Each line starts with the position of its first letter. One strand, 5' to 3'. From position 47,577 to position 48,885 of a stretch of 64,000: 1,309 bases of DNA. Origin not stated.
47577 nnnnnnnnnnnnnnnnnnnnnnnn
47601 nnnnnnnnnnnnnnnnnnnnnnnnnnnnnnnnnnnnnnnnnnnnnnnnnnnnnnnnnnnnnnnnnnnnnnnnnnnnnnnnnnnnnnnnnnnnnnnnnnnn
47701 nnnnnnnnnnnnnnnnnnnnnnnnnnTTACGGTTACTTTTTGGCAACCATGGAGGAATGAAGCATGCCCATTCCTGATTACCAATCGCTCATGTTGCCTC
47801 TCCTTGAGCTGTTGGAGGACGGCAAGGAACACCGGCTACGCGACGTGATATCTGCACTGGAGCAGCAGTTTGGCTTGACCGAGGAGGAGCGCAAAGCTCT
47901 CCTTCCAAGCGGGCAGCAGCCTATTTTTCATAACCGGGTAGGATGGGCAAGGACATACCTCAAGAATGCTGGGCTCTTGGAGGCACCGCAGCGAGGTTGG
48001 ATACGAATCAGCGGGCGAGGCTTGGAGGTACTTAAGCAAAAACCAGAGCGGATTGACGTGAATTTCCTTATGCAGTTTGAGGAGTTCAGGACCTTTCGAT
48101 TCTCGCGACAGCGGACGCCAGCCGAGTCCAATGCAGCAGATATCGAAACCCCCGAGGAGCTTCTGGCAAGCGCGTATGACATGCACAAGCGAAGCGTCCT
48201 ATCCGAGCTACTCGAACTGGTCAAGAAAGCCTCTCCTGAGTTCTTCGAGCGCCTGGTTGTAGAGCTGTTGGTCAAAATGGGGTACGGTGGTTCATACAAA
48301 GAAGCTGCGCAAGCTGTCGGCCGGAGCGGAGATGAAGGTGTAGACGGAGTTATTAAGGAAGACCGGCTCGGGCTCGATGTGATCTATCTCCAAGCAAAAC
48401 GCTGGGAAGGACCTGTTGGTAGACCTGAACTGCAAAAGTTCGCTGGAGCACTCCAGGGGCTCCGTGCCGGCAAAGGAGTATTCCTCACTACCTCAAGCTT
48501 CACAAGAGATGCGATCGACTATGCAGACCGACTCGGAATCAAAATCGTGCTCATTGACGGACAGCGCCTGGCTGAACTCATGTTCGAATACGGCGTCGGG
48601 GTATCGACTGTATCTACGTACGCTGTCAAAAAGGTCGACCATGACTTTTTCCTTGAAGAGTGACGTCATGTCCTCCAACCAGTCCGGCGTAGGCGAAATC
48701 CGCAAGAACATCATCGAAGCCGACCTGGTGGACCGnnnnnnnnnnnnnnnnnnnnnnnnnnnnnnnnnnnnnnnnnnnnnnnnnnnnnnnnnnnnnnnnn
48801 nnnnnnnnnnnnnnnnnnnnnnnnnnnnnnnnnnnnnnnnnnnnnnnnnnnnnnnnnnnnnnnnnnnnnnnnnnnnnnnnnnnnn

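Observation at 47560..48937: mrr (type IV restriction) nested between two pieces of a decayed hsdM 5' region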

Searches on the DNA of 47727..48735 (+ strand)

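Call 43: search_dna_similar(query=window:47727-48735:+, collection=plasmids, mode=distant, max_rows=10)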
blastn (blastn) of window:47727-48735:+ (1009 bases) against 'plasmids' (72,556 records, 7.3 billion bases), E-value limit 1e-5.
Records with a match: 4; places in all: 4; records where one place covers at least 80% of the query: 0.
Best place of each record, by identity: 60-80% 4.
By first word of the organism name: Trichormus 2; Nostoc 1; Priestia 1.
By predicted mobility (MOB-suite, as given by PLSDB): conjugative 3; mobilizable 1.
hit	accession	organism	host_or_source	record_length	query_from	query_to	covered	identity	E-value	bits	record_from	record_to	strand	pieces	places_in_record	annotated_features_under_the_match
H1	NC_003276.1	Nostoc sp. PCC 7120 = FACHB-418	-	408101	506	797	29%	69.2%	1e-24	122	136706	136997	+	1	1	restriction endonuclease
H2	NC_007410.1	Trichormus variabilis ATCC 29413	-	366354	506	797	29%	67.5%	1e-17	100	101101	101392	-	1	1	restriction endonuclease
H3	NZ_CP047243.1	Trichormus variabilis 0441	cell culture,thermal spring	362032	506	797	29%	67.5%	1e-17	100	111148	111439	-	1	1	restriction endonuclease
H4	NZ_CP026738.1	Priestia megaterium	Sporobolus anglicus,cell ...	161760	599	721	12%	75.6%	3e-14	88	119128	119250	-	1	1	restriction endonuclease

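Call 44: search_dna_similar(query=window:47727-48735:+, collection=phages, mode=distant, max_rows=10)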
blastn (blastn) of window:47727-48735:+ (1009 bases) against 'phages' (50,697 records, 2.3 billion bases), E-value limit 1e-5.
No match.
